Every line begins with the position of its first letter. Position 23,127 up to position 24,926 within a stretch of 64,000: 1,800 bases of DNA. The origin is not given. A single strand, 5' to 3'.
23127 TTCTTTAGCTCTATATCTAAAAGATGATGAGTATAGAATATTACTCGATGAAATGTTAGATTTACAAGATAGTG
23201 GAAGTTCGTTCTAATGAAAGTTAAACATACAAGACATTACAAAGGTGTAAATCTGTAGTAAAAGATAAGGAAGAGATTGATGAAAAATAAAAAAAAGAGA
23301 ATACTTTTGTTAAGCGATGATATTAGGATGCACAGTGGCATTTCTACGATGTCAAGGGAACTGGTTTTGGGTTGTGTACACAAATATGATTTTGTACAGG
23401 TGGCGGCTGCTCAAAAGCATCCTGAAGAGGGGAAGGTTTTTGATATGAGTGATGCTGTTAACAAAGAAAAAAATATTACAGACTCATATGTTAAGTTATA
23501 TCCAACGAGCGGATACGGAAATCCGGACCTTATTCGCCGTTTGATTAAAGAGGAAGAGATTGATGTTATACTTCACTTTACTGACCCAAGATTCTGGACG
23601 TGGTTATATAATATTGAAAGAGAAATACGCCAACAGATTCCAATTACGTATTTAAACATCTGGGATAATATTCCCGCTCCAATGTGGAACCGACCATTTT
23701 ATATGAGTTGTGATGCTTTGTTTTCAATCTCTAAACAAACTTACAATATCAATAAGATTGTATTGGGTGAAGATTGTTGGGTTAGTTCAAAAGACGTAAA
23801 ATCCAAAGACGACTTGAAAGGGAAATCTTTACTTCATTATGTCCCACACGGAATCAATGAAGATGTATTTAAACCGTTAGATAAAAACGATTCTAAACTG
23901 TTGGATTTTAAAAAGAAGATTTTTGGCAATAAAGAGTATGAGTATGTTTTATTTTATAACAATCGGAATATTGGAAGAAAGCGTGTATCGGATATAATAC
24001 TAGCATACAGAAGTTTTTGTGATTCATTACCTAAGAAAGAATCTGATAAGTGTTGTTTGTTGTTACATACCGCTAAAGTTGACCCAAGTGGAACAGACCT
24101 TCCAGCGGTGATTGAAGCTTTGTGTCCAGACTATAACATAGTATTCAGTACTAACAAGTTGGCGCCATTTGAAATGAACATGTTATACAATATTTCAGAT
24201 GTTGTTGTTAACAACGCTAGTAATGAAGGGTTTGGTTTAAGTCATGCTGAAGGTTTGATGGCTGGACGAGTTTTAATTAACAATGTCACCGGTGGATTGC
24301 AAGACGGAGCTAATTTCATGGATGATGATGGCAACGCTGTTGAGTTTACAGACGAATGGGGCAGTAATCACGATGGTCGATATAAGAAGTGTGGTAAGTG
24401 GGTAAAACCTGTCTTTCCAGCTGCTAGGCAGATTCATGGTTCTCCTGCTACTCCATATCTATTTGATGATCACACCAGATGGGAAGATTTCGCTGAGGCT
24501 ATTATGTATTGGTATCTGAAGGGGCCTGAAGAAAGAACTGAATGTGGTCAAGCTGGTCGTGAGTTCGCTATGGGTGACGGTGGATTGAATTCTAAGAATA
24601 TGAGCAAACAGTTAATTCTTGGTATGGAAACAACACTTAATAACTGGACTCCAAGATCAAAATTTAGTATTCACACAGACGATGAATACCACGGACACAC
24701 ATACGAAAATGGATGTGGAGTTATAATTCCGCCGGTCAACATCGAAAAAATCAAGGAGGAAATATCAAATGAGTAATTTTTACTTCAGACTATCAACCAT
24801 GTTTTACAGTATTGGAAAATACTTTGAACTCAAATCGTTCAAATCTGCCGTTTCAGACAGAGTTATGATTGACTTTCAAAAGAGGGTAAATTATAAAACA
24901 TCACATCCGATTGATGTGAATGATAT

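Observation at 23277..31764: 8.5-kb glycosylation locus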

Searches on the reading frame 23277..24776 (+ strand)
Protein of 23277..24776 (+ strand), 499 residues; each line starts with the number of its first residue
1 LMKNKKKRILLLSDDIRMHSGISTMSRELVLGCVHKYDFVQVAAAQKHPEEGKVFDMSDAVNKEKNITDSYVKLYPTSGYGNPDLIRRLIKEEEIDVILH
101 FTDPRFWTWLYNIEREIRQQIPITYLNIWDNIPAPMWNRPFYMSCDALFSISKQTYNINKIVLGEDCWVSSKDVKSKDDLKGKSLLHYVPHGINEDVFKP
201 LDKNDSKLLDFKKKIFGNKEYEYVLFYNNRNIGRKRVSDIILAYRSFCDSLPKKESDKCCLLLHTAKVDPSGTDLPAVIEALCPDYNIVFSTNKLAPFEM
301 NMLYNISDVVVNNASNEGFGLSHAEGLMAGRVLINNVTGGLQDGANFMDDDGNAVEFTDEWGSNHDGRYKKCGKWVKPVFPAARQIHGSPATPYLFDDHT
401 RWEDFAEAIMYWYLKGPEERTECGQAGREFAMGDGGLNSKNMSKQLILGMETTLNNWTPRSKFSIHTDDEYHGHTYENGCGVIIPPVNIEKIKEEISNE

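Call 5: search_protein_families(library=pfam, max_evalue=0.01, proteins=[window:23277-24776:+])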
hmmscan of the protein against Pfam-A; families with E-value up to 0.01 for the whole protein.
window:23277-24776:+ (499 aa): 1 family
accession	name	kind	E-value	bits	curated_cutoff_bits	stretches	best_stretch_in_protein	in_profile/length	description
PF00534.26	Glycos_transf_1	-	5.2e-08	33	26.4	1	213-342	6-128/172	Glycosyl transferases group 1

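Call 7: search_protein_families(library=phrogs, max_evalue=0.001, proteins=[window:23277-24776:+])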
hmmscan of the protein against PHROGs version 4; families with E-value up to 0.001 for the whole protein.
window:23277-24776:+ (499 aa): 1 family
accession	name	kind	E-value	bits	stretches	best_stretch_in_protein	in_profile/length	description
phrog_2170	-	moron, auxiliary metabolic gene and host takeover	4e-15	56.8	1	9-342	5-290/374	glycosyltransferase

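Call 62: find_homologous_proteins(query=window:23307-24776:+, max_evalue=0.00001)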
Query window:23307-24776:+ (489 aa): 7995 proteins with E <= 0.00001 among 8000 candidates; the best 120 are listed.
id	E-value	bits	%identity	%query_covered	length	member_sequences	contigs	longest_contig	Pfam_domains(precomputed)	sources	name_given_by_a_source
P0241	0.0e+0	1161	100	100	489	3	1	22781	PF00534.27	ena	-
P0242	7.4e-241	818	69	99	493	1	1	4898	PF00534.27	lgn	-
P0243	7.0e-232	789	66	98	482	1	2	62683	PF00534.27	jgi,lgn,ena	-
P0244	6.3e-228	776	67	96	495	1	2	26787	-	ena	-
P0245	8.1e-227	772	65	100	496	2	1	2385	-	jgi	-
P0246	3.9e-224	763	65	99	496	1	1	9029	PF00534.27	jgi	jgi:glycosyltransferase involved in cell wall biosynthesis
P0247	1.0e-223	762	64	100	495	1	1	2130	PF00534.27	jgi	jgi:glycosyltransferase involved in cell wall biosynthesis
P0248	3.2e-221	754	63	100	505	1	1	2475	PF00534.27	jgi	jgi:glycosyltransferase involved in cell wall biosynthesis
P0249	5.5e-219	746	64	99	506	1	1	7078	PF00534.27,PF13692.13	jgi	jgi:glycosyltransferase involved in cell wall biosynthesis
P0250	4.2e-215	734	63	100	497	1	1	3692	-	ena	-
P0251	7.1e-212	723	60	100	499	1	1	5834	PF00534.27,PF20706.4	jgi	jgi:glycosyltransferase involved in cell wall biosynthesis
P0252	4.2e-208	710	59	100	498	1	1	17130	PF00534.27,PF20706.4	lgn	-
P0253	1.3e-206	705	59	100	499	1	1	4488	PF00534.27,PF20706.4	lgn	-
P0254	7.5e-203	693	58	100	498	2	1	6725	PF00534.27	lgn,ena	-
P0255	5.0e-191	654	58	99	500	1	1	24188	PF00534.27,PF20706.4,PF13692.13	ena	-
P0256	5.7e-190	651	58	99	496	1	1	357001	PF00534.27,PF20706.4,PF13692.13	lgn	-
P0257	8.9e-190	650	57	99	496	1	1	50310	PF00534.27,PF20706.4,PF13692.13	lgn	-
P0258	1.6e-189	649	57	100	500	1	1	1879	PF00534.27,PF20706.4,PF13692.13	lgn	-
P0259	1.9e-188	646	56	99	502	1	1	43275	PF00534.27,PF20706.4,PF13692.13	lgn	-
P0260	1.6e-187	643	56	99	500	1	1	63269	PF00534.27,PF20706.4,PF13692.13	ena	-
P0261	1.1e-186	640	56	99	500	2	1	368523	PF00534.27,PF20706.4,PF13692.13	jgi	jgi:glycosyltransferase involved in cell wall biosynthesis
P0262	1.6e-186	639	57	100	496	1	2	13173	PF00534.27,PF20706.4,PF13692.13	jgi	-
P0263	2.3e-186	639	57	99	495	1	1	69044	PF00534.27,PF13692.13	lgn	-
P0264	3.0e-186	638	56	100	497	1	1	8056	PF00534.27,PF20706.4,PF13692.13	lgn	-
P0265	3.1e-186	638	57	99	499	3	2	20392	PF00534.27,PF20706.4,PF13692.13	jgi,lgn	jgi:glycosyltransferase involved in cell wall biosynthesis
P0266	9.3e-186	637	56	99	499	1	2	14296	PF00534.27,PF20706.4,PF13692.13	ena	-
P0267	1.1e-185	637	56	99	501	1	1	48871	PF00534.27,PF20706.4,PF13692.13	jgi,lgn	jgi:glycosyltransferase involved in cell wall biosynthesis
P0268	4.7e-185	634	56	99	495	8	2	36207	PF00534.27,PF13692.13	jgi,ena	jgi:glycosyltransferase involved in cell wall biosynthesis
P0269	7.1e-185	634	56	99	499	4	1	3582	PF00534.27,PF20706.4,PF13692.13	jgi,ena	-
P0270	1.2e-184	633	56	99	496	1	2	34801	PF00534.27,PF20706.4,PF13692.13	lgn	-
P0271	1.4e-184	633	56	99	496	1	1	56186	PF00534.27,PF20706.4,PF13692.13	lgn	-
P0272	1.7e-184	633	55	99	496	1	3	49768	PF00534.27,PF20706.4,PF13692.13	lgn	-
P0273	2.2e-184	632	56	100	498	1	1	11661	PF00534.27,PF20706.4,PF13692.13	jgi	jgi:glycosyltransferase involved in cell wall biosynthesis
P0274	6.2e-184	631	55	100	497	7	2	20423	PF00534.27,PF13692.13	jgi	-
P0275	6.2e-184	631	56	100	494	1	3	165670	PF00534.27,PF20706.4,PF13692.13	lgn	-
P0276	1.0e-183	630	56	99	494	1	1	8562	PF00534.27,PF20706.4,PF13692.13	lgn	-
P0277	1.1e-183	630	56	99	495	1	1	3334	PF00534.27,PF13692.13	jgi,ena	-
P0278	1.5e-183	629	56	100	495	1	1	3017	PF00534.27,PF13692.13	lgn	-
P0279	1.8e-183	629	55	99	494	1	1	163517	PF00534.27,PF20706.4,PF13692.13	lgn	-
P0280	2.1e-183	629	56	99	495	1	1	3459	PF00534.27,PF13692.13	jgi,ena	jgi:glycosyltransferase involved in cell wall biosynthesis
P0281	2.6e-183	629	56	99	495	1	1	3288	PF00534.27,PF13692.13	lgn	-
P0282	4.5e-183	628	56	99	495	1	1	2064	PF00534.27,PF13692.13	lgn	-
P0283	7.3e-183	627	56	99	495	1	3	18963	PF00534.27,PF13692.13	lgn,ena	-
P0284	8.2e-183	627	56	99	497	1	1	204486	PF00534.27,PF13692.13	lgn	-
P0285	1.1e-182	626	54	100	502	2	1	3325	PF00534.27,PF20706.4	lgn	-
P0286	1.4e-182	626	55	100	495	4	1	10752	PF00534.27,PF13692.13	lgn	-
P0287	1.7e-182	626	55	99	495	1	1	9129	PF00534.27,PF13692.13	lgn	-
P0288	3.3e-182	625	55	99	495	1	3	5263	PF00534.27,PF20706.4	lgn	-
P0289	4.3e-182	625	55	100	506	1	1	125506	PF00534.27,PF20706.4,PF13692.13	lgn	-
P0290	6.0e-182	624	54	99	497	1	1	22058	PF00534.27,PF20706.4,PF13692.13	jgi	jgi:glycosyltransferase involved in cell wall biosynthesis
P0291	7.9e-182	624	56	99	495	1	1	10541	PF00534.27,PF20706.4,PF13692.13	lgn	-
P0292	9.4e-182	623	55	99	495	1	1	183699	PF00534.27,PF13692.13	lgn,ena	-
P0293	1.0e-181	623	54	99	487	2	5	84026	PF00534.27,PF20706.4,PF13692.13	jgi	jgi:glycosyltransferase involved in cell wall biosynthesis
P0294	1.1e-181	623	56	99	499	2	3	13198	PF00534.27,PF20706.4,PF13692.13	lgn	-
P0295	1.4e-181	623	56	100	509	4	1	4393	PF00534.27,PF13692.13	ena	-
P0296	1.5e-181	623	56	99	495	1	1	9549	PF00534.27,PF20706.4,PF13692.13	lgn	-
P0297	1.8e-181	623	55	99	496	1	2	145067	PF00534.27,PF20706.4,PF13692.13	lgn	-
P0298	2.3e-181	622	55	99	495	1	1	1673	PF00534.27,PF13692.13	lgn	-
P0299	2.8e-181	622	55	99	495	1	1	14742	PF00534.27,PF13692.13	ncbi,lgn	-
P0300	3.3e-181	622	54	99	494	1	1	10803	PF00534.27,PF20706.4,PF13692.13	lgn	-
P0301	3.7e-181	622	56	100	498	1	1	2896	PF00534.27,PF13692.13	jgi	jgi:glycosyltransferase involved in cell wall biosynthesis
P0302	4.7e-181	621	55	99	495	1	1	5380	PF00534.27,PF13692.13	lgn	-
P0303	5.7e-181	621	55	99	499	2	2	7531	PF00534.27,PF20706.4,PF13692.13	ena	-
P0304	1.1e-180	620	54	99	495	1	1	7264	PF00534.27,PF13692.13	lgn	-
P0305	1.7e-180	619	55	99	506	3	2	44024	PF00534.27,PF13692.13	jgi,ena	jgi:glycosyltransferase involved in cell wall biosynthesis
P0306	2.0e-180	619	52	100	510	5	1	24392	PF00534.27,PF13692.13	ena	-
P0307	2.1e-180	619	54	99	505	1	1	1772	PF00534.27,PF20706.4,PF13692.13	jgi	jgi:glycosyltransferase involved in cell wall biosynthesis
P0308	2.1e-180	619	54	100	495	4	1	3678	PF00534.27,PF20706.4,PF13692.13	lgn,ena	-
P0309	2.2e-180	619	55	99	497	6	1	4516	PF00534.27,PF20706.4,PF13692.13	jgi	jgi:glycosyltransferase involved in cell wall biosynthesis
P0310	2.8e-180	619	55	100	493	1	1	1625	PF00534.27,PF20706.4,PF13692.13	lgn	-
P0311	4.3e-180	618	54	100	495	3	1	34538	PF00534.27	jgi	-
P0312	5.1e-180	618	55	99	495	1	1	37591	PF00534.27,PF13692.13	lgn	-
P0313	5.7e-180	618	54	99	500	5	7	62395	PF00534.27,PF20706.4,PF13692.13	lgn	-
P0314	5.9e-180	618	55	99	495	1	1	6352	PF00534.27,PF20706.4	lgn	-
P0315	6.7e-180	617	54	100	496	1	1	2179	PF00534.27,PF13692.13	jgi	jgi:glycosyltransferase involved in cell wall biosynthesis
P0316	7.0e-180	617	54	100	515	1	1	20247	PF00534.27,PF13692.13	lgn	-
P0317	7.2e-180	617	54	100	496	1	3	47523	PF00534.27,PF13692.13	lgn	-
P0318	1.1e-179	617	55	100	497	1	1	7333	PF00534.27,PF20706.4,PF13692.13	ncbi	-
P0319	1.2e-179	617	55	100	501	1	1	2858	PF00534.27,PF20706.4,PF13692.13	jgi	jgi:glycosyltransferase involved in cell wall biosynthesis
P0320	1.3e-179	616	54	100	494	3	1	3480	PF00534.27,PF20706.4,PF13692.13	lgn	-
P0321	1.5e-179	616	55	99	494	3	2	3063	PF00534.27,PF20706.4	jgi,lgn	jgi:glycosyltransferase involved in cell wall biosynthesis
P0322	1.7e-179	616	53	99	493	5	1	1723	PF00534.27,PF20706.4,PF13692.13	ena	-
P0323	6.4e-179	614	55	99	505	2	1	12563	PF00534.27,PF20706.4,PF13692.13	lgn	-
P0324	6.4e-179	614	55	99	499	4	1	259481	PF00534.27,PF20706.4,PF13692.13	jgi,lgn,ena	jgi:glycosyltransferase involved in cell wall biosynthesis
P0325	6.4e-179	614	54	100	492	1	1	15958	PF00534.27,PF20706.4,PF13692.13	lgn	-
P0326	6.9e-179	614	55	100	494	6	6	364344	PF00534.27,PF20706.4,PF13692.13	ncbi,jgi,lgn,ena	-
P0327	7.9e-179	614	55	97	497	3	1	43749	PF00534.27,PF20706.4,PF13692.13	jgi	-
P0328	1.1e-178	613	55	98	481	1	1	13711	PF00534.27,PF20706.4,PF13692.13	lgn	-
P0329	1.1e-178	613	54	99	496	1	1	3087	PF00534.27,PF13692.13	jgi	jgi:glycosyltransferase involved in cell wall biosynthesis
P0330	1.3e-178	613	55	100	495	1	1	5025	PF00534.27,PF20706.4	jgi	jgi:glycosyltransferase involved in cell wall biosynthesis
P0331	1.6e-178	613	55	99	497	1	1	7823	PF00534.27,PF20706.4,PF13692.13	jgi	jgi:glycosyltransferase involved in cell wall biosynthesis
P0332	2.4e-178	612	54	99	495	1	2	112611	PF00534.27,PF13692.13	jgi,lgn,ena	jgi:glycosyltransferase involved in cell wall biosynthesis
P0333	2.8e-178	612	55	98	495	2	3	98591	PF00534.27,PF13692.13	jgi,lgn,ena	-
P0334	4.6e-178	611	53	100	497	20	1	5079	PF00534.27,PF20706.4,PF13692.13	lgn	-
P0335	5.5e-178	611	54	99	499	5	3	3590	PF00534.27,PF20706.4,PF13692.13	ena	-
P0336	5.6e-178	611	54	100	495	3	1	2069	PF00534.27,PF20706.4,PF13692.13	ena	-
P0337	6.0e-178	611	54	100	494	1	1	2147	PF00534.27,PF20706.4,PF13692.13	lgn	-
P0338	6.3e-178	611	54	99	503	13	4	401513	PF00534.27,PF20706.4,PF13692.13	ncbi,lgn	-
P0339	7.0e-178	611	54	99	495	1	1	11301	PF00534.27,PF20706.4,PF13692.13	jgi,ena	-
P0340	9.6e-178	610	54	100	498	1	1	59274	PF00534.27,PF20706.4,PF13692.13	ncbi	-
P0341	1.2e-177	610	54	100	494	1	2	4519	PF00534.27,PF20706.4,PF13692.13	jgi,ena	jgi:glycosyltransferase involved in cell wall biosynthesis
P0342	1.3e-177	610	56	95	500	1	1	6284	PF00534.27,PF20706.4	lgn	-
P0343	2.5e-177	609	55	100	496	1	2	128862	PF00534.27,PF20706.4,PF13692.13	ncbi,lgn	-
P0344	2.8e-177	609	54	100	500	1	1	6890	PF00534.27,PF20706.4,PF13692.13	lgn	-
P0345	2.8e-177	609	53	100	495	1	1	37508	PF00534.27,PF20706.4,PF13692.13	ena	-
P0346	4.1e-177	608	56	99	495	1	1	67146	PF00534.27,PF20706.4,PF13692.13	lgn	-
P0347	5.4e-177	608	53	100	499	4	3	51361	PF00534.27,PF20706.4,PF13692.13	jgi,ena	jgi:glycosyltransferase involved in cell wall biosynthesis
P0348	6.8e-177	607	55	99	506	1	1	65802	PF00534.27,PF20706.4,PF13692.13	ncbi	-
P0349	8.8e-177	607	54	99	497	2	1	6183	PF00534.27,PF20706.4,PF13692.13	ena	-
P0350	1.6e-176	606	54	99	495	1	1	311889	PF00534.27,PF20706.4,PF13692.13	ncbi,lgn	-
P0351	1.6e-176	606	54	99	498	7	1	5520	PF00534.27,PF20706.4,PF13692.13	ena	-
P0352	1.7e-176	606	55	97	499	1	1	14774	PF00534.27,PF20706.4,PF13692.13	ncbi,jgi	jgi:glycosyltransferase involved in cell wall biosynthesis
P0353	2.7e-176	605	55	100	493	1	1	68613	PF00534.27,PF20706.4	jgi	jgi:glycosyltransferase involved in cell wall biosynthesis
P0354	6.1e-176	604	54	99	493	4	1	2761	PF00534.27,PF20706.4,PF13692.13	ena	-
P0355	7.6e-176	604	53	99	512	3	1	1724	PF00534.27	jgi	jgi:hypothetical protein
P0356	8.8e-176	604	53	99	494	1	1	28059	PF00534.27,PF20706.4,PF13692.13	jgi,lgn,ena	-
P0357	9.1e-176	604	53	100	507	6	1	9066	PF00534.27,PF20706.4,PF13692.13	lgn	-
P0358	1.0e-175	604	54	98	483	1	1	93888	PF00534.27,PF20706.4,PF13692.13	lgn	-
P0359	1.0e-175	604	54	95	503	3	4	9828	PF00534.27,PF20706.4,PF13692.13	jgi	jgi:glycosyltransferase involved in cell wall biosynthesis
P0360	1.1e-175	603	54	99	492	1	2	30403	PF00534.27,PF20706.4,PF13692.13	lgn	-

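Call 65: find_encoding_contigs(protein=P0338, flank=10000, max_places=3)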
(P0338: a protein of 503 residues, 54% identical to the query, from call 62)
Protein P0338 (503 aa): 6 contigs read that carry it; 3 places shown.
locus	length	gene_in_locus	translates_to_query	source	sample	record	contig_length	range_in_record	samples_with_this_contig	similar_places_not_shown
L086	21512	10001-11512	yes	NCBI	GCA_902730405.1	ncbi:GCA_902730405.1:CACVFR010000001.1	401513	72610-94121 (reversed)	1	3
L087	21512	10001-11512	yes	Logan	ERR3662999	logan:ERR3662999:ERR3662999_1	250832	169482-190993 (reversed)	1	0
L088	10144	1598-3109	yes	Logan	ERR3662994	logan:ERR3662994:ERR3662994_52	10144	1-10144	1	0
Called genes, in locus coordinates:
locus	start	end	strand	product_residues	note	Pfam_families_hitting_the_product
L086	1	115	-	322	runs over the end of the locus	PF01555:N6_N4_Mtase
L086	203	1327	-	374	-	-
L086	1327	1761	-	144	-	-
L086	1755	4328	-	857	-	PF03104:DNA_pol_B_exo1, PF10108:DNA_pol_B_exo2 (faint), PF00136:DNA_pol_B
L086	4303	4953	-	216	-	-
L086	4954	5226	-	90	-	-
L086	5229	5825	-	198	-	PF10544:T5orf172 (weak), PF13455:MUG113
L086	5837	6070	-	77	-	-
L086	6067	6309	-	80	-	-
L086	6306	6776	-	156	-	PF18907:DUF5662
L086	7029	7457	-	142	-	-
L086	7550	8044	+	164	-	-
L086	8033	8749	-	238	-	-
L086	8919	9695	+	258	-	PF12705:PDDEXK_1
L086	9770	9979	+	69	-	-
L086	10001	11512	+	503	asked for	PF00534:Glycos_transf_1, PF20706:GT4-conflict (weak), PF13692:Glyco_trans_1_4 (weak)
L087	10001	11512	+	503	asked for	PF00534:Glycos_transf_1, PF20706:GT4-conflict (weak), PF13692:Glyco_trans_1_4 (weak)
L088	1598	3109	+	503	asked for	PF00534:Glycos_transf_1, PF20706:GT4-conflict (weak), PF13692:Glyco_trans_1_4 (weak)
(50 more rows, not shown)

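Call 76: predict_structure(alignment_id=A5)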
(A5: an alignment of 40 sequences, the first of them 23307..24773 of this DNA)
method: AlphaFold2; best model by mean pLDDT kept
length: 489 residues; sequences in the alignment: 40
mean_pLDDT: 84.8   pTM: 0.86
mean pLDDT of the five models: 84.8, 84.2, 82.8, 80.1, 74.7
residues with pLDDT >= 90: 257; 70-90: 151; 50-70: 62; < 50: 19
segments of 3 or more residues with pLDDT < 50: 121-125, 221-224, 306-308, 377-383
pLDDT, mean of each block of 10 residues (from residue 1): 80 83 95 89 94 93 93 92 94 72 90 81 56 88 81 87 95 92 91 95 95 89 65 96 97 84 85 94 86 96 62 88 84 85 73 72 91 53 57 92 97 96 89 95 95 75 58 74 92
secondary structure, 60 per line:
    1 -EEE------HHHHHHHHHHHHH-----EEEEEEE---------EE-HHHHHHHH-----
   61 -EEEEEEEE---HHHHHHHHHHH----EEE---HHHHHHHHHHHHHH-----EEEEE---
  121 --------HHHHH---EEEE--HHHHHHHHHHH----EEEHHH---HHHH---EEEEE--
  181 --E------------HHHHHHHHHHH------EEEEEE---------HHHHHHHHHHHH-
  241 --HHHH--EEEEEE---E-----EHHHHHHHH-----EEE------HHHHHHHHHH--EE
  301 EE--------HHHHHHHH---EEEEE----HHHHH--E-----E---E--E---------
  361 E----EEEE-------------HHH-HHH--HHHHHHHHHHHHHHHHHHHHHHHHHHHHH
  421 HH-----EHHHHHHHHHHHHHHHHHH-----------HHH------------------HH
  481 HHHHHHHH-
elements in order: E2-4 H11-23 E29-35 H48-55 E62-69 H73-83 E88-90 H94-107 E113-117 H129-133 E137-140 H143-153 E158-160 H167-170 E174-178 H196-206 E213-218 H228-239 H243-246 E249-254 H265-272 E278-280 H287-296 E299-302 H311-318 E322-326 H331-335 E366-369 H392-422 H429-446 H479-488

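Call 79: fold_search(model_id=the predicted structure, library=pdb)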
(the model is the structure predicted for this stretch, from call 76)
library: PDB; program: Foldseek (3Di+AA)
matches with E <= 10: 1178; with E <= 0.001: 277
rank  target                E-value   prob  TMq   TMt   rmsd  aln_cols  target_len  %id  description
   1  6tvp_B                5.8e-12  1.00  0.51  0.62   6.5       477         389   12  Structure of Mycobacterium smegmatis alpha-maltose-1-phosphate synthase GlgM (released 2020-04-22)
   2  6tvp_A                1.1e-11  1.00  0.52  0.64   6.4       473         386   11  Structure of Mycobacterium smegmatis alpha-maltose-1-phosphate synthase GlgM (released 2020-04-22)
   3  3oy2_A                1.8e-11  1.00  0.56  0.68   7.8       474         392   18  Crystal structure of a putative glycosyltransferase from Paramecium bursaria Chlorella virus NY2A (released 2010-11-17)
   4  3oka_A                6.5e-11  1.00  0.56  0.70   5.5       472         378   16  Crystal structure of Corynebacterium glutamicum PimB' in complex with GDP-Man (triclinic crystal form) (released 2010-09-15)
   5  3c4q_B                8.2e-11  1.00  0.57  0.69   6.3       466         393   14  Structure of the retaining glycosyltransferase MshA : The first step in mycothiol biosynthesis. Organism : Corynebacte (released 2008-04-01)
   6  3c4q_A                1.1e-10  1.00  0.58  0.71   5.7       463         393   14  Structure of the retaining glycosyltransferase MshA : The first step in mycothiol biosynthesis. Organism : Corynebacte (released 2008-04-01)
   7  7mi0                  1.5e-10  1.00  0.54  0.68   5.6       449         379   14  Crystal Structure of Glycosyltransferase from Rickettsia africae ESF-5 (released 2021-04-28)
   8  6kih_A                1.7e-10  1.00  0.57  0.68   5.1       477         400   13  Sucrose-phosphate synthase (tll1590) from Thermosynechococcus elongatus (released 2020-05-27)
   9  3c48_B                2.7e-10  1.00  0.39  0.46  12.0       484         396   14  Structure of the retaining glycosyltransferase MshA: The first step in mycothiol biosynthesis. Organism: Corynebacteri (released 2008-03-25)
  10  3l01_A                5.9e-10  1.00  0.50  0.56   7.6       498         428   15  Crystal structure of monomeric glycogen synthase from Pyrococcus abyssi (released 2010-12-29)
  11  8vrf_B                8.2e-10  1.00  0.48  0.52   8.1       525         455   12  Sucrose-phosphate synthase-like protein from Leishmania major (released 2025-08-13)
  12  3mbo_A                1.0e-09  1.00  0.54  0.69   6.4       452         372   14  Crystal Structure of the Glycosyltransferase BaBshA bound with UDP and L-malate (released 2010-09-29)
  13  3c48_A                1.1e-09  1.00  0.37  0.44  12.9       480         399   14  Structure of the retaining glycosyltransferase MshA: The first step in mycothiol biosynthesis. Organism: Corynebacteri (released 2008-03-25)
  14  6kih_B                1.5e-09  1.00  0.57  0.69   5.3       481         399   14  Sucrose-phosphate synthase (tll1590) from Thermosynechococcus elongatus (released 2020-05-27)
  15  8uag                  1.6e-09  1.00  0.48  0.51   8.0       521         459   11  Sucrose-phosphate synthase-like protein from Leishmania major (released 2024-12-18)
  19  7qsg_A                2.7e-09  1.00  0.48  0.60   8.2       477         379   14  Methylmannose polysaccharide mannosyltransferase from M. hassiacum (released 2023-01-25)
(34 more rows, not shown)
